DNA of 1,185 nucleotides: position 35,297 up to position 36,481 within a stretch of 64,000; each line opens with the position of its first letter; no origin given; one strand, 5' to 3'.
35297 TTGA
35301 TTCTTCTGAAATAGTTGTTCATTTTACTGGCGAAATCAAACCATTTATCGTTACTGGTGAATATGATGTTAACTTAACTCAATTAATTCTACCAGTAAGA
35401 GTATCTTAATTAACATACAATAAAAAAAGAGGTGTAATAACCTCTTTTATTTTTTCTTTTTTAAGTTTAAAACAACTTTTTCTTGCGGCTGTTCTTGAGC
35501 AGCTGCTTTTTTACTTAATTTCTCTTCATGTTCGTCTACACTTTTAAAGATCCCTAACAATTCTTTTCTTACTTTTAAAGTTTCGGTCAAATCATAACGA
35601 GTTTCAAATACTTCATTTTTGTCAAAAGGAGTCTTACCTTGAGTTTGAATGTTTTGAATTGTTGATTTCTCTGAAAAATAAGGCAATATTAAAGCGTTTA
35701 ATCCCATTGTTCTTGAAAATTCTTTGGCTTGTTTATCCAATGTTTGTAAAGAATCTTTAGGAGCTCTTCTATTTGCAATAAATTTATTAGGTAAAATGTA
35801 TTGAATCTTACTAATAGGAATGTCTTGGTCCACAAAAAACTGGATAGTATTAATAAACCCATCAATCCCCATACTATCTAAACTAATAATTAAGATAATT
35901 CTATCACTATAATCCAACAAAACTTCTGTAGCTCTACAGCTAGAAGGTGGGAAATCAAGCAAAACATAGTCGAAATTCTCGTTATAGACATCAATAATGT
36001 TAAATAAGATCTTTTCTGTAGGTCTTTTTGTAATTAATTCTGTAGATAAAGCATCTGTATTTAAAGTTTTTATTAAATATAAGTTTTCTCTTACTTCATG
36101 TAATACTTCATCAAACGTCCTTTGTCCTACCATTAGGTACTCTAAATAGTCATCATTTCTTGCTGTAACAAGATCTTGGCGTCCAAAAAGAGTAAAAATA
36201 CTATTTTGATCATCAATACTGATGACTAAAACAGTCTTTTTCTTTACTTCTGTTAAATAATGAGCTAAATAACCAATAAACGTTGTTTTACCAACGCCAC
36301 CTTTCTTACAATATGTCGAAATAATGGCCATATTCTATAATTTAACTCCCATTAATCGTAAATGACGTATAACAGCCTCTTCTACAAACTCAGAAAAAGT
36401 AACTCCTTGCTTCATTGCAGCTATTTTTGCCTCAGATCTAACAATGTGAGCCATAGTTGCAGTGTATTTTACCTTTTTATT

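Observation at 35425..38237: Plasmid-type ParA + RHH partition module and 1.5-kb iteron island between dnaN and recF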

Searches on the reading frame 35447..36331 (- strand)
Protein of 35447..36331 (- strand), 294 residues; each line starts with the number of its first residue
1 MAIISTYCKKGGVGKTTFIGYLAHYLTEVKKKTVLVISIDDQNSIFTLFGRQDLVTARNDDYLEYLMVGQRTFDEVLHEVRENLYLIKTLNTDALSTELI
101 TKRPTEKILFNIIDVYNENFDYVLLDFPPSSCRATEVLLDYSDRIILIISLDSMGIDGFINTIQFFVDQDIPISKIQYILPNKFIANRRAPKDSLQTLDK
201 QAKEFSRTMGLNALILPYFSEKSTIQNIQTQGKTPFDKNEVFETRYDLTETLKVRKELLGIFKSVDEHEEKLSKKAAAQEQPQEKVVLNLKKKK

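Call 6: search_protein_families(library=pfam, proteins=[window:35447-36331:-], max_evalue=1)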
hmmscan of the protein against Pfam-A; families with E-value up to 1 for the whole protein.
window:35447-36331:- (294 aa): 7 families
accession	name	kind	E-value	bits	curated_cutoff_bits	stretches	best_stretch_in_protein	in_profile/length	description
PF13614.12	AAA_31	-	9.8e-23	81.4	27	1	2-166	2-167/177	AAA domain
PF01656.29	CbiA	-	1.1e-06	29.1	25.4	1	9-199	6-100/125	CobQ/CobB/MinD/ParA nucleotide binding domain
PF06564.18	CBP_BcsQ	-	2.2e-06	27.8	21.3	1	1-153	1-149/234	Cellulose biosynthesis protein BcsQ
PF02374.21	ArsA_ATPase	-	2.1e-05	24.3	24.3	1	10-57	9-55/305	Anion-transporting ATPase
PF00448.28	SRP54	-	0.00028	21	22.7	1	12-40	11-38/196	SRP54-type protein, GTPase domain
PF10609.15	ParA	-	0.00092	19.1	27.1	1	3-131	5-123/246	NUBPL iron-transfer P-loop NTPase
PF00142.24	Fer4_NifH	-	0.041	13.8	25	1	4-68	3-70/271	4Fe-4S iron sulfur cluster binding proteins, NifH/frxC family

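Call 7: search_protein_families(library=ncbifam, proteins=[window:35447-36331:-], max_evalue=1)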
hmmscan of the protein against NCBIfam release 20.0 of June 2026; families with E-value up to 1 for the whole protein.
window:35447-36331:- (294 aa): 23 families
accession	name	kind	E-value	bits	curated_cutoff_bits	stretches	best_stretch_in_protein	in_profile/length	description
NF041283.1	PrgP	equivalog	4.6e-12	45.8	400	1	7-164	8-168/297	ParA superfamily DNA segregation protein PrgP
NF041546.1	ParA_partition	equivalog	1.1e-09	38.1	180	2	3-47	1-44/203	ParA family partition ATPase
TIGR01007.1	eps_fam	subfamily_domain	5.6e-07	29.3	108.05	1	6-150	22-159/204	polysaccharide biosynthesis tyrosine autokinase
TIGR03371.1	cellulose_yhjQ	equivalog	6.3e-07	29.1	157.85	1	1-203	1-197/246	cellulose biosynthesis protein BcsQ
TIGR03453.1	partition_RepA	equivalog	6.1e-06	25.3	348.45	1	3-130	106-245/387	plasmid partitioning protein RepA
TIGR01969.1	minD_arch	subfamily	1.4e-05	24.4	201.75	1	3-151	2-140/251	cell division ATPase MinD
TIGR01968.1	minD_bact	equivalog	8.6e-05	22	212.9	1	4-144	4-136/261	septum site-determining protein MinD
NF047398.1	AAA_KGGVGR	domain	0.00024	21.5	90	1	2-40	3-40/190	KGGVGR-motif variant AAA ATPase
NF008079.0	PRK10818.1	equivalog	0.00043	19.7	508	1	3-147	4-141/270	septum site-determining protein MinD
TIGR00345.1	GET3_arsA_TRC40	subfamily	0.00068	19.2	135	1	10-51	5-45/299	TRC40/GET3/ArsA family transport-energizing ATPase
NF010443.0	PRK13869.1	subfamily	0.001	17.9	446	1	4-129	124-261/405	plasmid-partitioning protein RepA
NF007460.0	PRK10037.1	equivalog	0.0027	17.2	399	1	1-153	1-151/250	cellulose biosynthesis protein BcsQ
TIGR02016.1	BchX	equivalog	0.0044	16.3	331.2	1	3-57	2-55/296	chlorophyllide a reductase iron protein subunit X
TIGR00959.1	ffh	equivalog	0.0081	15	473.2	1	12-42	109-139/428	signal recognition particle protein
NF053622.1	ATPseBagAMYCTU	equivalog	0.0089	15.5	400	1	9-55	14-59/325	ATPase BagA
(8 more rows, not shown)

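Call 8: search_solved_structures(query=window:35447-36331:-, max_evalue=0.01, show_alignments=1)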
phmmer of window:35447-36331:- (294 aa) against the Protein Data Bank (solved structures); distinct sequences matched with E-value up to 0.01: 20.
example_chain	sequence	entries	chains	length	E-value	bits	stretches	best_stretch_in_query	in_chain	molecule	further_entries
6iub_A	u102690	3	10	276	1.7e-07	34.2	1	3-208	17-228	SpoOJ regulator (Soj)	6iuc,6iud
8ray_B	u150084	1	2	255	2.3e-07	33.8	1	6-161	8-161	ParA family protein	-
8jmj_A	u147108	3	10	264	5.4e-07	32.5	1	3-208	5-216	SpoOJ regulator (Soj)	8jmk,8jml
5k5z_A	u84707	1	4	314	3.7e-05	26.5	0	3-53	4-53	ParA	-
5u1j_B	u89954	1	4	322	4e-05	26.4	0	3-53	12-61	Uncharacterized protein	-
6non_A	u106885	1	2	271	5e-05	26.1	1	10-165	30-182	Cobyrinic acid ac-diamide synthase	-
6noo_A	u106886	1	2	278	5.3e-05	26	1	10-165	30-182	Maintenance of carboxysome positioning A protein, MCDA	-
1wcv_1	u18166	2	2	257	0.00029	23.6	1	8-160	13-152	SEGREGATION PROTEIN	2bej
4pfs_A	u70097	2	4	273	0.00045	23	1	4-191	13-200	Cobyrinic Acid a,c-diamide synthase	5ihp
5if9_A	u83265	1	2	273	0.00046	22.9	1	4-191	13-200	Cobyrinic Acid a,c-diamide synthase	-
6nop_B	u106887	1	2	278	0.00052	22.8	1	10-165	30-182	Cobyrinic acid ac-diamide synthase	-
4v02_A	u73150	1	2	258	0.00053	22.7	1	7-156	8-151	SITE-DETERMINING PROTEIN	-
4v03_A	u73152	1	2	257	0.00068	22.4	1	7-156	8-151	SITE-DETERMINING PROTEIN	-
2bek_A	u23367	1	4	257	0.0024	20.6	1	8-160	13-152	SEGREGATION PROTEIN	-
3q9l_A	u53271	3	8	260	0.0025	20.5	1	4-148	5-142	Septum site-determining protein minD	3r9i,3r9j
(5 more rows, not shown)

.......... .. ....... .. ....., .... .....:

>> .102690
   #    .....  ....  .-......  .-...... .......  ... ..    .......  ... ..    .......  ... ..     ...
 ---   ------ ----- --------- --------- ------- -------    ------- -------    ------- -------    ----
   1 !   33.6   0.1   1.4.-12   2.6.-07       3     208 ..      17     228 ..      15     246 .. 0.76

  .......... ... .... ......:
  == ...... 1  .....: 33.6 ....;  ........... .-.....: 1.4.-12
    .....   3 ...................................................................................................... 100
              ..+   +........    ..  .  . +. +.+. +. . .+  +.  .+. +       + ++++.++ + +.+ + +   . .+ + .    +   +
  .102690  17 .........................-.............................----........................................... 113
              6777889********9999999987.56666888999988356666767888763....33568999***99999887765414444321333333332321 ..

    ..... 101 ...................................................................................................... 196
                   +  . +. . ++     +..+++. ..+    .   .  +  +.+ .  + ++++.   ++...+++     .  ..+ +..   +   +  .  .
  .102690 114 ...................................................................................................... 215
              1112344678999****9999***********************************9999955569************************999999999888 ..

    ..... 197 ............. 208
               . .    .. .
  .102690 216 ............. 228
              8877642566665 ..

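Call 9: find_homologous_proteins(query=window:35447-36331:-)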
Query window:35447-36331:- (294 aa): 355 proteins with E <= 0.001 among 1645 candidates; the best 120 are listed.
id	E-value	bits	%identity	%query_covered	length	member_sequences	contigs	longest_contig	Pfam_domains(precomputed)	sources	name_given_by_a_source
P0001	1.0e-186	637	100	100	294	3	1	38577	PF01656.30,PF13614.13,PF06564.19,PF02374.22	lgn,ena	-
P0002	2.8e-147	507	83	93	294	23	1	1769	PF01656.30,PF13614.13,PF06564.19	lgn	-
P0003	1.5e-91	325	58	90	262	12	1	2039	PF10609.16,PF01656.30,PF13614.13,PF06564.19,PF02374.22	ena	-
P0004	2.8e-91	324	57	90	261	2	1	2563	PF01656.30,PF13614.13,PF06564.19,PF02374.22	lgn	-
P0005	2.5e-83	298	55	90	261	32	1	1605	PF10609.16,PF01656.30,PF13614.13,PF06564.19,PF02374.22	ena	-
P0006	7.2e-83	296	54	90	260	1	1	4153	PF01656.30,PF13614.13,PF06564.19,PF02374.22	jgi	jgi:chromosome partitioning protein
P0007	2.9e-82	294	53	90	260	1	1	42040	PF01656.30,PF13614.13,PF06564.19,PF02374.22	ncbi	ncbi:MAG: ParA family protein [Bacilli bacterium]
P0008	2.2e-81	291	56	89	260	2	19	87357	PF01656.30,PF13614.13,PF02374.22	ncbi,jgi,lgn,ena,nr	ncbi:MAG: ParA family protein [Bacilli bacterium]|jgi:chromosome partitioning protein|nr:ParA family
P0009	2.4e-81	291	52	90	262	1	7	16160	PF01656.30,PF13614.13,PF06564.19,PF02374.22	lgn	-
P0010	4.8e-81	290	53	90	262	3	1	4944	PF01656.30,PF13614.13,PF06564.19,PF02374.22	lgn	-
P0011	6.4e-81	290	53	90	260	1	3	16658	PF01656.30,PF13614.13,PF06564.19,PF02374.22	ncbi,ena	ncbi:MAG: ParA family protein [Bacilli bacterium]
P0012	6.5e-81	290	56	89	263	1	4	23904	PF01656.30,PF13614.13,PF06564.19,PF02374.22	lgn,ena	-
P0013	2.0e-80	288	53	90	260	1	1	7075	PF01656.30,PF13614.13,PF06564.19,PF02374.22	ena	-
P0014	4.0e-80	287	55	90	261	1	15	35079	PF01656.30,PF13614.13,PF02374.22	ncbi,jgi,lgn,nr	ncbi:MAG TPA: ParA family protein [Acholeplasmataceae bacterium]|nr:ParA family protein [Acholeplasm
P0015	4.7e-80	287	53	90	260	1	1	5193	PF10609.16,PF01656.30,PF13614.13,PF09140.18,PF06564.19,PF02374.22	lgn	-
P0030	6.6e-79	283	52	90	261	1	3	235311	PF01656.30,PF13614.13,PF06564.19,PF02374.22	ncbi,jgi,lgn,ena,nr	ncbi:MAG: ParA family protein [Bacilli bacterium]|nr:ParA family protein [Bacilli bacterium] MDD4077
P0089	1.0e-76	276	51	90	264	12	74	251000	PF10609.16,PF01656.30,PF13614.13,PF07015.18,PF09140.18,PF06564.19,PF02374.22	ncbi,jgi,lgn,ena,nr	ncbi:MAG: ParA family protein [Acholeplasmataceae bacterium]|nr:ParA family protein [Acholeplasmatac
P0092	1.1e-76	276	50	90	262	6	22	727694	PF01656.30,PF13614.13,PF06564.19,PF02374.22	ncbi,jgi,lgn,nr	ncbi:MAG TPA: ParA family protein [Acholeplasmataceae bacterium]|jgi:chromosome partitioning protein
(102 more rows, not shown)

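Call 15: find_related_loci(query=A1, collection=genome_contigs, flank=8000)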
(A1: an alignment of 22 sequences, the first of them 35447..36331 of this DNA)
Query A1 (294 aa) in genome_contigs; peptide patterns used: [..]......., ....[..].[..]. (x = any residue, [..] = any of these).
201 stretches matched a pattern; 123 encode a relative of the query (tblastn E <= 1e-3); the best 80 are kept; 80 distinct loci.
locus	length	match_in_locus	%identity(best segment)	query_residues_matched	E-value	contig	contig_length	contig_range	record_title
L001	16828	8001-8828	83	1-276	3e-155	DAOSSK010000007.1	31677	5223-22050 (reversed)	MAG TPA_asm: Bacilli bacterium isolate AMR_MDS_2243 NODE_1568_length_31677_cov_9.324584, whole genome shotgun sequence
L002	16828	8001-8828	83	1-276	6e-155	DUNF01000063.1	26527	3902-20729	MAG TPA_asm: Acholeplasmataceae bacterium isolate AS05jafATM_21 38203_AS05, whole genome shotgun sequence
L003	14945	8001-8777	58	1-266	1e-97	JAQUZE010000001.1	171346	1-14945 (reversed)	MAG: Bacilli bacterium isolate STD2_253 NODE_183_length_171346_cov_51.606113_Sandtown_D2, whole genome shotgun sequence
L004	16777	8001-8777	55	1-266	1e-90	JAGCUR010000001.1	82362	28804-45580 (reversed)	MAG: Bacilli bacterium isolate RGIG10139 Yak_Rumen-4__c72800, whole genome shotgun sequence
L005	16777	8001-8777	53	1-266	4e-89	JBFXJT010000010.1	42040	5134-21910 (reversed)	MAG: Bacilli bacterium isolate CA_2019_TPIn_58 NODE_2875_length_42040_cov_25.075370_TPIn, whole genome shotgun sequence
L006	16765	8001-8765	56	1-262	1e-88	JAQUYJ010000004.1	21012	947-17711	MAG: Bacilli bacterium isolate STD2_234 NODE_9194_length_21012_cov_4.061288_Sandtown_D2, whole genome shotgun sequence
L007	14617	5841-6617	53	1-266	9e-88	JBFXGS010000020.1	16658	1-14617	MAG: Bacilli bacterium isolate CA_2019_TPIn_169 NODE_11606_length_16658_cov_6.748170_TPIn, whole genome shotgun sequence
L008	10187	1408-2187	55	1-266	4e-87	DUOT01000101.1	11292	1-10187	MAG TPA_asm: Acholeplasmataceae bacterium isolate AS08sgBPME_216 205966_AS08, whole genome shotgun sequence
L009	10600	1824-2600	52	1-266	1e-86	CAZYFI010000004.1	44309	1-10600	MAG TPA_asm: uncultured Bacteroidales bacterium isolate SRP263991_co7_841 genome assembly, contig: NODE_871_length_44309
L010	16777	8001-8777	51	1-265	5e-86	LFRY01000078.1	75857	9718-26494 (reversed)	MAG: Acholeplasmatales bacterium DTU067 scaffold400, whole genome shotgun sequence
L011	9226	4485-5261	52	1-266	7e-86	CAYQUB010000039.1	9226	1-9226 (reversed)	MAG TPA_asm: uncultured Bacteroidales bacterium isolate binchicken_co220_56 genome assembly, contig: NODE_4953_length_92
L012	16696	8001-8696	56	1-237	3e-85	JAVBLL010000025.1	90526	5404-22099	MAG: Bacilli bacterium isolate EPI_MAG_00022 c_000011531284, whole genome shotgun sequence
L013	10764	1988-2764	53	1-266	3e-85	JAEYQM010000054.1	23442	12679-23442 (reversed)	MAG: Bacillota bacterium isolate OH_CBB_236 k127_1322124, whole genome shotgun sequence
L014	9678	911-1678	53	1-266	7e-85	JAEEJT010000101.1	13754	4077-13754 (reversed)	MAG: Bacilli bacterium isolate Tb.RUG.176 k141_4764043_flag=1_multi=9.0000_len=13754, whole genome shotgun sequence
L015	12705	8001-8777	52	1-266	2e-84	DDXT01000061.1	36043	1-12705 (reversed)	MAG TPA_asm: Bacillales bacterium UBA2253 UBA2253_contig_19223, whole genome shotgun sequence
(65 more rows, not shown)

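Call 46: search_dna_similar(query=window:35447-36331:-, collection=plasmids, mode=protein, max_rows=15)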
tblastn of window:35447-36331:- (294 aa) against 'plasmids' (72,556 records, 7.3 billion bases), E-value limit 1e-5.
Records with a match: 184; places in all: 184; records where one place covers at least 80% of the query: 1.
Best place of each record, by identity: <60% 184.
By first word of the organism name: Bacteroides 27; Lactiplantibacillus 21; Pseudomonas 20; Borreliella 15; Borrelia 15; Citrobacter 13; Klebsiella 11; Enterobacter 10; Parabacteroides 9; Lacticaseibacillus 7; and 18 more.
By predicted mobility (MOB-suite, as given by PLSDB): conjugative 91; non-mobilizable 67; mobilizable 26.
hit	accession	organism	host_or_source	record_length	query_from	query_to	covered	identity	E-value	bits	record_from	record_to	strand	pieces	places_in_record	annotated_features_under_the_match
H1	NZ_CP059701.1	Weissella cibaria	-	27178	1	252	86%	28.5%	3e-6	56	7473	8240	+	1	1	ParA family protein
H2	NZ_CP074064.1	Borreliella burgdorferi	Homo sapiens,skin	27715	3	228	77%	27.1%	7e-6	55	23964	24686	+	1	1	ParA family protein | DUF226 domain-containing protein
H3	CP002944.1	Borreliella afzelii PKo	-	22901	3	205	69%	30.0%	5e-7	58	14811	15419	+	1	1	ParA partition protein; Borrelia protein family PFam32 | PFam50 partition protein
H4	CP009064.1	Borreliella afzelii K78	Homo sapiens,skin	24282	3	205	69%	29.9%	4e-7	59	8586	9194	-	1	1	pf32: PF-32 protein | hypothetical protein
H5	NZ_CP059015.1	Borreliella bavariensis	Ixodes persulcatus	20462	3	205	69%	29.4%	3e-7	59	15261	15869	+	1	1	ParA family protein | DUF226 domain-containing protein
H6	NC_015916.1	Borreliella bissettiae DN127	Ixodes pacificus (western blackleg tick)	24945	3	205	69%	29.0%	1e-6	57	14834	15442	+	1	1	ParA family protein | DUF226 domain-containing protein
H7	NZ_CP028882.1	Borreliella bavariensis PBi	Homo sapiens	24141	3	205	69%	29.0%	2e-6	56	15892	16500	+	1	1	ParA family protein | DUF226 domain-containing protein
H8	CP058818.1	Borreliella bavariensis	Homo sapiens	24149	3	205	69%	29.0%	2e-6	56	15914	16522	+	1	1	record has no annotation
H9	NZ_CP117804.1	Borreliella bavariensis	Homo sapiens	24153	3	205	69%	29.0%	2e-6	56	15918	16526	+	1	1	ParA family protein | DUF226 domain-containing protein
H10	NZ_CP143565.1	Borreliella valaisiana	tick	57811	3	205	69%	29.0%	5e-6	56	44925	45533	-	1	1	ParA family protein | DUF226 domain-containing protein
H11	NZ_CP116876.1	Borreliella valaisiana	tick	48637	3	205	69%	28.7%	5e-6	56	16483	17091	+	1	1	ParA family protein | DUF226 domain-containing protein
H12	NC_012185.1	Borreliella valaisiana VS116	-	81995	3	205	69%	28.7%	5e-6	56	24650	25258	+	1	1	ParA family protein | DUF226 domain-containing protein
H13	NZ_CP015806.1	Borreliella mayonii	Homo sapiens,blood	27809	3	205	69%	28.6%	3e-6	56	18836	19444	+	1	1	ParA family protein | DUF226 domain-containing protein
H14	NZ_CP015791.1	Borreliella mayonii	Homo sapiens,blood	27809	3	205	69%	28.6%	3e-6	56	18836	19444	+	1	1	ParA family protein | DUF226 domain-containing protein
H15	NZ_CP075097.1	Borrelia coriaceae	Ornithodoros coriaceus,tick tissue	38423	2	205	69%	28.2%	9e-8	61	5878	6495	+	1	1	ParA family protein | DUF226 domain-containing protein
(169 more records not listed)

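Call 69: predict_structure(alignment_id=A1)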
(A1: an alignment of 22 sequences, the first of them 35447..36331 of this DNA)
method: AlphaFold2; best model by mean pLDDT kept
length: 294 residues; sequences in the alignment: 22
mean_pLDDT: 85.5   pTM: 0.85
mean pLDDT of the five models: 85.5, 85.0, 84.8, 84.2, 82.3
residues with pLDDT >= 90: 141; 70-90: 120; 50-70: 32; < 50: 1
segments of 3 or more residues with pLDDT < 50: none
pLDDT, mean of each block of 10 residues (from residue 1): 85 85 95 93 83 81 92 94 93 85 90 95 87 88 93 86 92 93 63 84 88 89 79 83 74 91 92 85 55 56
secondary structure, 60 per line:
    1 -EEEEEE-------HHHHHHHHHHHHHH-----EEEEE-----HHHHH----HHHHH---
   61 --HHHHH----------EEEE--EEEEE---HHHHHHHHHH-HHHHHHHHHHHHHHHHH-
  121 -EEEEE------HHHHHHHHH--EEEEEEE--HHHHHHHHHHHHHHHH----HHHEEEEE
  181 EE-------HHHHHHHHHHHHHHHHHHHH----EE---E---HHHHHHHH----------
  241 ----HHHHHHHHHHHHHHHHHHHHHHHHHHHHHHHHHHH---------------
elements in order: E2-7 H15-28 E34-38 H44-48 H53-57 H63-67 E78-81 E84-88 H92-101 H103-119 E122-126 H133-141 E144-150 H153-168 E176-182 H190-209 H223-230 H245-279

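Call 72: search_protein_families(library=phrogs, proteins=[window:35447-36331:-], max_evalue=0.01)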
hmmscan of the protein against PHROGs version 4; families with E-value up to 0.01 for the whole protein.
window:35447-36331:- (294 aa): 1 family
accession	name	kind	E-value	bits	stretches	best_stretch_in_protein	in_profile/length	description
phrog_164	-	DNA, RNA and nucleotide metabolism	5.8e-23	82.7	1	1-280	224-484/500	ParA-like partition protein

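Call 73: fold_search(model_id=the predicted structure, library=pdb)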
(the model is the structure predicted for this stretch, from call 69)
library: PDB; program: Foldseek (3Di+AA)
matches with E <= 10: 1381; with E <= 0.001: 368
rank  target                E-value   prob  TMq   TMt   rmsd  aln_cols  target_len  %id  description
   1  6non_B                3.9e-13  1.00  0.68  0.78   4.1       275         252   16  Structure of Cyanthece apo McdA (released 2019-04-24)
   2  6nop_B                3.9e-12  1.00  0.70  0.78   3.7       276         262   16  Structure of Cyanothece McdA(D38A)-ATP complex (released 2019-04-24)
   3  6non_A                4.4e-12  1.00  0.65  0.73   4.6       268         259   15  Structure of Cyanthece apo McdA (released 2019-04-24)
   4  8ray_A                6.2e-12  1.00  0.64  0.73   4.8       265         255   15  ParA in complex with ATP (released 2025-03-26)
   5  8ray_B                8.3e-12  1.00  0.66  0.75   4.5       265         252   17  ParA in complex with ATP (released 2025-03-26)
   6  5tvk_B                9.3e-12  1.00  0.62  0.73   5.7       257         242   22  Crystal Structure of putative plasmid partition protein (BB_S35) from Borrelia burgdorferi B31 bound to AMPPNP (released 2016-11-23)
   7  6nop_A                1.3e-11  1.00  0.66  0.73   4.7       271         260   18  Structure of Cyanothece McdA(D38A)-ATP complex (released 2019-04-24)
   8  9a6n_A                1.7e-11  1.00  0.64  0.73   4.8       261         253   20  Integrative model of SOJ-NRDR by crosslinking MS and deep learning (released 2024-09-18)
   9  5tvk_A                3.0e-11  1.00  0.60  0.73   5.4       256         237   22  Crystal Structure of putative plasmid partition protein (BB_S35) from Borrelia burgdorferi B31 bound to AMPPNP (released 2016-11-23)
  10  8jml_B                3.4e-11  1.00  0.65  0.72   5.9       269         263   21  Structure of Helicobacter pylori Soj protein mutant, D41A (released 2024-05-29)
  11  8jmj_A                3.8e-11  1.00  0.64  0.71   5.7       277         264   21  Structure of Helicobacter pylori Soj-DNA-Spo0J complex (released 2024-05-29)
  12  6iub_A                4.3e-11  1.00  0.64  0.70   6.0       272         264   22  Structure of Helicobacter pylori Soj protein (released 2019-02-13)
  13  3k9h_A                5.7e-11  1.00  0.59  0.74   4.6       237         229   23  Crystal structure of a plasmid partition protein from borrelia burgdorferi at 2.25A resolution (released 2009-11-03)
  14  4pfs_B                9.2e-11  1.00  0.60  0.70   4.6       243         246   17  Crystal Structure of Cobyrinic Acid a,c-diamide synthase from Mycobacterium smegmatis (released 2014-05-21)
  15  2bek_A                1.1e-10  1.00  0.62  0.72   5.2       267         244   17  Structure of the bacterial chromosome segregation protein Soj (released 2005-01-12)
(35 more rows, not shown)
